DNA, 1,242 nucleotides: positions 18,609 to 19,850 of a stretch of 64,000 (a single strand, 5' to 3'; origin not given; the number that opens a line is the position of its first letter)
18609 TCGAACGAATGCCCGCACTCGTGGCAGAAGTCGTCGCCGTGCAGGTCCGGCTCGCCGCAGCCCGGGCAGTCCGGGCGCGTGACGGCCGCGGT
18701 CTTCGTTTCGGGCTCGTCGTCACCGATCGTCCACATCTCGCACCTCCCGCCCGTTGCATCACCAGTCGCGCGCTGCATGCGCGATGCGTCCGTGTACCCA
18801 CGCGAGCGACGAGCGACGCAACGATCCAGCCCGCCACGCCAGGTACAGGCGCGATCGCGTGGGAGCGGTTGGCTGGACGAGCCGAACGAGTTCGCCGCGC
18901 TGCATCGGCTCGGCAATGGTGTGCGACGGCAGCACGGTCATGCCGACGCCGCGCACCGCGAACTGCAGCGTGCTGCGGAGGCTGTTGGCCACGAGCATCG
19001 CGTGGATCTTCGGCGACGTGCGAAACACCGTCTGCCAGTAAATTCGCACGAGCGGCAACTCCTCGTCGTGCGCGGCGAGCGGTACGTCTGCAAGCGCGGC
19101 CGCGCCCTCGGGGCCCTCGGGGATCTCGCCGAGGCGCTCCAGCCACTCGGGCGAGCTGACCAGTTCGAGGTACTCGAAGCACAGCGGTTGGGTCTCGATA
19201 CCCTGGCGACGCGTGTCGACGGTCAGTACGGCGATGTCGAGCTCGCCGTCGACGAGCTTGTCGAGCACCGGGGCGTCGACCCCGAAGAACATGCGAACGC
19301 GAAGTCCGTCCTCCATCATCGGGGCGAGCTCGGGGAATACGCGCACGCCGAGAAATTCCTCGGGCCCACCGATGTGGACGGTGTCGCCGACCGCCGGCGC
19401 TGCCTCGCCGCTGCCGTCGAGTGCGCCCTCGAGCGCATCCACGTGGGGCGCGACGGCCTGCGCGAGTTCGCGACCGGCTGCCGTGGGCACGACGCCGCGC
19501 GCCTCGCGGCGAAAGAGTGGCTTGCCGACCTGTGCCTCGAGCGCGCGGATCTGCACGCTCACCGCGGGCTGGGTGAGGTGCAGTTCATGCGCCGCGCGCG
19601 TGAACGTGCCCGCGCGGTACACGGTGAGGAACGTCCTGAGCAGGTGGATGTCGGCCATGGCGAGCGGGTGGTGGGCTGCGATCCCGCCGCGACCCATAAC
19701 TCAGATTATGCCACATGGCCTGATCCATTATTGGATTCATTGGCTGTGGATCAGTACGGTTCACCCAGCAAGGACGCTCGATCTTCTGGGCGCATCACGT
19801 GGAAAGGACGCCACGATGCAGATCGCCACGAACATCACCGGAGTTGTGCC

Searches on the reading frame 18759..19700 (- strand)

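Call 71: search_protein_families(library=pfam, proteins=[window:18759-19700:-], max_evalue=0.00001)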
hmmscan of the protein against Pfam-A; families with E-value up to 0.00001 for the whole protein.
window:18759-19700:- (313 aa): 2 families
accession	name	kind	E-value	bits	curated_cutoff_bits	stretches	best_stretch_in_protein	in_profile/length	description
PF00126.33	HTH_1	-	3.4e-23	81.8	26.6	1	19-77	2-60/60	Bacterial regulatory helix-turn-helix protein, lysR family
PF03466.25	LysR_substrate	-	3.8e-19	69.3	28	1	132-306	34-204/209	LysR substrate binding domain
